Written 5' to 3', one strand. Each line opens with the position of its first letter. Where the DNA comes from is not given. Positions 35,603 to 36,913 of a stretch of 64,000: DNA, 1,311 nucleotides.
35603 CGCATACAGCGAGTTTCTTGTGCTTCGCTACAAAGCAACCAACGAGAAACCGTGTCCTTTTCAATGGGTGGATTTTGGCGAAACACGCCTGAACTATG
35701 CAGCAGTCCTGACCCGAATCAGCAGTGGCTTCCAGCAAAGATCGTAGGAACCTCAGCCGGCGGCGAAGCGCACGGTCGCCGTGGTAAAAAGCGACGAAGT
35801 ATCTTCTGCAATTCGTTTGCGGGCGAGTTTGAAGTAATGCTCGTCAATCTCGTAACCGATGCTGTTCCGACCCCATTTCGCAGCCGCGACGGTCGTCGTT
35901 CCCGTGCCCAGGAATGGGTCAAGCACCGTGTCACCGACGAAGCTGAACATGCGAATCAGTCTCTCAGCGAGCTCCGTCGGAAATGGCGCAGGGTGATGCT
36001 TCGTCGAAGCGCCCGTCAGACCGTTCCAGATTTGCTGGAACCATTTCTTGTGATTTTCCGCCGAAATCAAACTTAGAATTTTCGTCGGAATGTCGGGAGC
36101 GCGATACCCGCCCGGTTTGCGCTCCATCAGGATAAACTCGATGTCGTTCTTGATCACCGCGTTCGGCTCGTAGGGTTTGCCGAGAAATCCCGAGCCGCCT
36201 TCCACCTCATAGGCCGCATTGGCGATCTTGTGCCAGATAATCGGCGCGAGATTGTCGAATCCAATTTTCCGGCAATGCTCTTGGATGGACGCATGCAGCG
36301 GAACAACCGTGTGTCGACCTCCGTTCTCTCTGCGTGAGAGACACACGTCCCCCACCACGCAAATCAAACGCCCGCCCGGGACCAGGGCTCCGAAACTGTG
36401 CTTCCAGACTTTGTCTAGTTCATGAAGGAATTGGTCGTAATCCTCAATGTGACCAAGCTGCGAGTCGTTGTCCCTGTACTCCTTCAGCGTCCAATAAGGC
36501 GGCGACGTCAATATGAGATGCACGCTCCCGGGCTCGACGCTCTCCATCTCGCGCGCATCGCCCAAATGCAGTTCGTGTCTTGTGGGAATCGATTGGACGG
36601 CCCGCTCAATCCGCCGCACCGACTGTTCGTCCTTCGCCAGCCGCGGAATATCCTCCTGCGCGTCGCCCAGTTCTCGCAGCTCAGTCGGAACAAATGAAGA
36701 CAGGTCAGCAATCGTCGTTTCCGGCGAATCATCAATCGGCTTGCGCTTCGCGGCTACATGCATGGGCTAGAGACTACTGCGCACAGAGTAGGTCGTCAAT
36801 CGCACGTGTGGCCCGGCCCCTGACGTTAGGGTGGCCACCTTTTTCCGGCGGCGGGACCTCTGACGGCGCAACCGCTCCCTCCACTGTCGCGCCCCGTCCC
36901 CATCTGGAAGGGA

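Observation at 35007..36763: Compact convergent Type II R-M pair with an unclassified PD-ExK endonuclease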

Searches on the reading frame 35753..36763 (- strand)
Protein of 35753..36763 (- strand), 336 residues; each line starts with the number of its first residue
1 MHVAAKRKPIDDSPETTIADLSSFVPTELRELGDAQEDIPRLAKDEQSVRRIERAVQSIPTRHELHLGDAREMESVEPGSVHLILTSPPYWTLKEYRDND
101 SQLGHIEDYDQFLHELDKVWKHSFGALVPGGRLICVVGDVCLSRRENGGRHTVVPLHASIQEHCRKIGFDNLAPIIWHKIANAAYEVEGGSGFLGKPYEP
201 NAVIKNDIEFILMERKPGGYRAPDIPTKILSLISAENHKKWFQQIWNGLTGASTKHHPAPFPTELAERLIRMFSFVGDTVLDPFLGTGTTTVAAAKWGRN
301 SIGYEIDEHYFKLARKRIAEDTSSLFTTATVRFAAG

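Call 3: search_protein_families(library=pfam, proteins=[window:35753-36763:-], max_evalue=1)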
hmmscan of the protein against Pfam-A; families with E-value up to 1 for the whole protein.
window:35753-36763:- (336 aa): 6 families
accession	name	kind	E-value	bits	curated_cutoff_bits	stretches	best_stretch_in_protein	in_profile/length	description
PF01555.25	N6_N4_Mtase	-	2.6e-38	132.6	26.7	1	81-315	1-220/221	DNA methylase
PF01170.24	UPF0020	-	1.8e-05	25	22.3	1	256-321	7-72/197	RMKL-like, methyltransferase domain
PF13649.12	Methyltransf_25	-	0.0033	18.5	27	1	280-322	1-45/97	Methyltransferase domain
PF02086.21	MethyltransfD12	-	0.032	14.4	22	1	264-330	7-74/253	D12 class N6 adenine-specific DNA methyltransferase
PF08241.18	Methyltransf_11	-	0.062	14.4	21.2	0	285-322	5-42/95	Methyltransferase domain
PF13847.12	Methyltransf_31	-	0.17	12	27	0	277-320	4-50/145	Methyltransferase domain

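Call 4: search_protein_families(library=ncbifam, proteins=[window:35753-36763:-], max_evalue=1)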
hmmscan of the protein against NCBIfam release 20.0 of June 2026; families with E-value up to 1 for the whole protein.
window:35753-36763:- (336 aa): 8 families
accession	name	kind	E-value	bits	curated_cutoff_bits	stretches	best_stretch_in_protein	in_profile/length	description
NF008572.0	PRK11524.1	equivalog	4.8e-16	58.7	292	2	255-320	193-258/294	adenine-specific DNA-methyltransferase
NF050803.1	DnaMtaseCcrMCaul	equivalog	1e-15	57.5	830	1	253-322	182-251/350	adenine-specific DNA-methyltransferase CcrM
NF010253.0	PRK13699.1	subfamily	1.3e-12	47.9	244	1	252-323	139-210/226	DNA methyltransferase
NF040721.1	Trm14_Arch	equivalog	1.5e-05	24.3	280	1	256-307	170-222/370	tRNA (guanine(6)-N2)-methyltransferase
TIGR01177.1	TIGR01177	hypoth_equivalog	9.2e-05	21.9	316.55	1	277-309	183-215/330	TIGR01177 family methyltransferase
NF043040.1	corrin_prot_MT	hypoth_equivalog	0.0015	18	180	1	265-322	30-87/216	corrinoid protein-associated methyltransferase CpaM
NF040850.1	Trm14_Thcoccales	equivalog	0.078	11.9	480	1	256-296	197-237/365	tRNA (guanine(6)-N2)-methyltransferase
NF001790.0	PRK00517.3-3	equivalog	0.18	11.1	269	1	255-323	104-170/262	50S ribosomal protein L11 methyltransferase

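Call 7: search_protein_families(library=padloc, proteins=[window:35753-36763:-], max_evalue=1)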
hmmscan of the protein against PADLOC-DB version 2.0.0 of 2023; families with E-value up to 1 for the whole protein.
window:35753-36763:- (336 aa): 76 families (the best 25 are shown)
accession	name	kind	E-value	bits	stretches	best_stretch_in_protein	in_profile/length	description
PDLC03259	MTase_II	-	3.4e-61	205.3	1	61-331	2-268/423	Type II methyltransferase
PDLC03350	MTase_II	-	1.3e-60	203.4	1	52-323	47-300/312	Type II methyltransferase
PDLC03353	MTase_II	-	1.3e-55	186.8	1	63-325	10-257/260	Type II methyltransferase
PDLC03283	MTase_II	-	5.8e-48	161.9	1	61-323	3-276/352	Type II methyltransferase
PDLC03387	MTase_II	-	9.5e-30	101.7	2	240-325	197-282/289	Type II methyltransferase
PDLC03371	MTase_II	-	1.6e-29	101.3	2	159-322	102-256/260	Type II methyltransferase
PDLC03260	MTase_II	-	1.6e-23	81.2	2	233-319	221-308/349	Type II methyltransferase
PDLC03299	MTase_II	-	3.5e-23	80.5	2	253-319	192-258/296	Type II methyltransferase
PDLC03320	MTase_II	-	6.8e-21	72.7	2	256-322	212-278/289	Type II methyltransferase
PDLC03246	MTase_II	-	2.7e-18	64.2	1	59-313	109-361/376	Type II methyltransferase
PDLC03363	MTase_II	-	6.7e-18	63.1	2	254-325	54-125/294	Type II methyltransferase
PDLC03252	MTase_II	-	2e-17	61.5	2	233-324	268-359/365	Type II methyltransferase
PDLC03216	MTase_II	-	2.8e-17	60.8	2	254-322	191-259/364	Type II methyltransferase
PDLC04134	mad2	-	4.1e-17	60.2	2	252-319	266-334/492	mads_2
PDLC03265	MTase_II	-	1.3e-16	59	2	254-319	264-329/333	Type II methyltransferase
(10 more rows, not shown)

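Call 8: search_protein_families(library=phrogs, proteins=[window:35753-36763:-], max_evalue=1)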
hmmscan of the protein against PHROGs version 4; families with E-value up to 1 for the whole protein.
window:35753-36763:- (336 aa): 14 families
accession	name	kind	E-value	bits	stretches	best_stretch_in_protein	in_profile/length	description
phrog_67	-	other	5.5e-51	175.5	1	59-327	120-352/743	DNA methyltransferase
phrog_498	-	other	5.4e-27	95.6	2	240-323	342-425/633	DNA methyltransferase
phrog_12517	-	unknown function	2.3e-22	80.6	2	64-160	161-254/316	-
phrog_3008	-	other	1.1e-17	65.1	1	252-324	145-217/244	DNA methyltransferase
phrog_18293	-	other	2e-14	54.6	1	254-321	43-110/119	methyltransferase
phrog_23148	-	unknown function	1.3e-13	52.3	1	226-319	54-147/165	-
phrog_18146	-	other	1e-12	48.7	2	258-308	50-101/452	DNA methyltransferase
phrog_6025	-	other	1.1e-10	42.5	1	63-179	12-110/192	DNA methyltransferase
phrog_16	-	DNA, RNA and nucleotide metabolism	1.1e-10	41.4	1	253-320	844-911/986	DNA helicase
phrog_6952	-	other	2.2e-09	38.4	1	256-320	113-177/181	DNA methyltransferase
phrog_8769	-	other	2.6e-09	37.8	1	275-321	10-56/71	methyltransferase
phrog_23085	-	unknown function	2.2e-08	34.8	1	255-323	42-110/138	-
phrog_10183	-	other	3.7e-07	29.8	2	48-91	487-529/889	DNA methyltransferase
phrog_23522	-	unknown function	0.2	12.2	0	276-320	51-95/273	-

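Call 21: search_solved_structures(query=window:35753-36763:-, max_evalue=0.001, show_alignments=2)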
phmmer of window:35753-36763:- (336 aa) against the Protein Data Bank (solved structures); distinct sequences matched with E-value up to 0.001: 12.
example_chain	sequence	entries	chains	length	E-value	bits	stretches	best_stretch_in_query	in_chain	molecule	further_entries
2zie_A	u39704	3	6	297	6.3e-109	367.6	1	63-322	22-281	Putative modification methylase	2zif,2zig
8s9n_A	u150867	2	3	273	4.1e-15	59.2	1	252-324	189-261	DNA cytosine-N4 methyltransferase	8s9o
8urk_A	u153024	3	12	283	4.5e-15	59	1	254-318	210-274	Methyltransferase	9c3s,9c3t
8s9m_A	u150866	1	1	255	4.6e-15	59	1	252-324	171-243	DNA cytosine-N4 methyltransferase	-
9c3u_A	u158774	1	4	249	3.8e-14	56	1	254-318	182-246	Methyltransferase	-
1g60_A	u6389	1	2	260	1.1e-09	41.3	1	247-314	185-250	Adenine-specific Methyltransferase MboIIA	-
6pbd_A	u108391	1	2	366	1.3e-09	41.1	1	253-320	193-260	Modification methylase CcrMI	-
1boo_A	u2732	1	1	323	3.6e-09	39.6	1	225-319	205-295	PROTEIN (N-4 CYTOSINE-SPECIFIC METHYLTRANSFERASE PVU II)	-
5hek_A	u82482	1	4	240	4.3e-09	39.4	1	250-318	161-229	Adenine specific DNA methyltransferase (DpnA)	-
5hfj_A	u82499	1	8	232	4.5e-09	39.3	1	250-318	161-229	Adenine specific DNA methyltransferase (DpnA)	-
1eg2_A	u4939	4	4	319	2.5e-07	33.6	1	253-306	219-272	MODIFICATION METHYLASE RSRI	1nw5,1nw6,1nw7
1nw8_A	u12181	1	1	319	3.1e-07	33.3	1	253-306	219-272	MODIFICATION METHYLASE RSRI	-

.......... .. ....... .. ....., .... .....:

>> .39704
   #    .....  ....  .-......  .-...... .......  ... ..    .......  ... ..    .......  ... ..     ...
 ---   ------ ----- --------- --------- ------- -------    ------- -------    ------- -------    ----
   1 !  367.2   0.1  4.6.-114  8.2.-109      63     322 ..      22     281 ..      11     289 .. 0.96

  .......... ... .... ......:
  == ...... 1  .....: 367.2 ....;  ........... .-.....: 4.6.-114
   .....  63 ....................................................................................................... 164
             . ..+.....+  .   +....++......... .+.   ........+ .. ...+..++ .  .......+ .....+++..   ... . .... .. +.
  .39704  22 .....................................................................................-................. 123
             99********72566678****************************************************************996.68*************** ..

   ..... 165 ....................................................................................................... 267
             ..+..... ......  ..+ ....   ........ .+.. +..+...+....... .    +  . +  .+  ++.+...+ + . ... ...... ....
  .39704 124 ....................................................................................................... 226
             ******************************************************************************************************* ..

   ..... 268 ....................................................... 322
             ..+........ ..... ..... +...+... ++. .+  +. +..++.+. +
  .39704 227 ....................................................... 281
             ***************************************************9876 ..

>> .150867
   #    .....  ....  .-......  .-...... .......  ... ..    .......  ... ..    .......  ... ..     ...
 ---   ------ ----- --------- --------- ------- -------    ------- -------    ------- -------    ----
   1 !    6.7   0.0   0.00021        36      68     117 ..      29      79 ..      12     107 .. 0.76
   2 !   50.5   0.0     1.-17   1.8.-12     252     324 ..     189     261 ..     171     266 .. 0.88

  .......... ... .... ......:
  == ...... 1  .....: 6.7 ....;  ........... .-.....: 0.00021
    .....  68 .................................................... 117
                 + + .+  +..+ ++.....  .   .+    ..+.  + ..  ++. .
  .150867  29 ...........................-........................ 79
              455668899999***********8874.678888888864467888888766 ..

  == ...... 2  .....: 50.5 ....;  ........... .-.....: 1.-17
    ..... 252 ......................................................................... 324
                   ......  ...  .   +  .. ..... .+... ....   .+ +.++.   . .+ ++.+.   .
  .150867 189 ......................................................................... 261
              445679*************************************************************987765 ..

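Call 61: search_dna_similar(query=window:35753-36763:-, collection=plasmids, mode=protein, max_evalue=1e-40, max_rows=25)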
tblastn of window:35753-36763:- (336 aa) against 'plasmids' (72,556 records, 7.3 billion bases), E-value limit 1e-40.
Records with a match: 2; places in all: 2; records where one place covers at least 80% of the query: 2.
Best place of each record, by identity: <60% 2.
By first word of the organism name: Haloferacaceae 1; Paraburkholderia 1.
By predicted mobility (MOB-suite, as given by PLSDB): non-mobilizable 2.
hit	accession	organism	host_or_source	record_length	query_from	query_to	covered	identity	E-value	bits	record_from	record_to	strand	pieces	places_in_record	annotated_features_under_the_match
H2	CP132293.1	Haloferacaceae archaeon XH8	cell culture,Pickle salt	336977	19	334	94%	52.5%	3e-108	353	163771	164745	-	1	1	record has no annotation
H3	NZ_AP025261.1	Paraburkholderia terrae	-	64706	61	332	81%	54.4%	3e-92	307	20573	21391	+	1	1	site-specific DNA-methyltransferase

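Call 62: get_annotated_region(hit=H2, flank=2500)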
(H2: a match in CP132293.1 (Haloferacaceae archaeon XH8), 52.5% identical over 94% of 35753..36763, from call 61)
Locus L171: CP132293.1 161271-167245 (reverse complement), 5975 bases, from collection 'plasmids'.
description: Haloferacaceae archaeon XH8 plasmid unnamed, complete sequence
organism: Haloferacaceae archaeon XH8 (NCBI taxid 3068310)
taxonomy: Archaea; Euryarchaeota; Halobacteria; Halobacteriales; Haloferacaceae; ; Haloferacaceae archaeon XH8
host: -; source: cell culture,Pickle salt; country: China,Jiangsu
typing (MOB-suite, as given by PLSDB): non-mobilizable
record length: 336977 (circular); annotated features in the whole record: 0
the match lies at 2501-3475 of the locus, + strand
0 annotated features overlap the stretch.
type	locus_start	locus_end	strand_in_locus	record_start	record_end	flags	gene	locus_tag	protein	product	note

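Call 68: search_protein_families(library=pfam, proteins=[L171:969-1931:+], max_evalue=0.01)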
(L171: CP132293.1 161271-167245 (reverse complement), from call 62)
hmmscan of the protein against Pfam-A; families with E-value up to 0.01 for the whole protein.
L171:969-1931:+ (320 aa): 6 families
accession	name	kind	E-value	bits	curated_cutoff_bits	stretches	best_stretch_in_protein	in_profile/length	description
PF18780.6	HNH_repeat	-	3.9e-64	213.3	26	3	33-86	1-54/54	Homing endonuclease associated repeat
PF13912.12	zf-C2H2_6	-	6.6e-08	32.8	25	1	9-31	4-26/27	C2H2-type zinc finger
PF13391.12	HNH_2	-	0.00071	19.8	21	1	262-311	9-60/66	HNH endonuclease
PF01726.22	LexA_DNA_bind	-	0.0009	19.4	23.7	0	98-126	11-39/65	LexA DNA binding domain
PF01844.29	HNH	-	0.0014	19.1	21.4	1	253-303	3-38/47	HNH endonuclease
PF22034.2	B129_C2H2-zf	-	0.0026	18.4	27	1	9-22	1-14/22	Uncharacterized protein B-129, C2H2 zinc finger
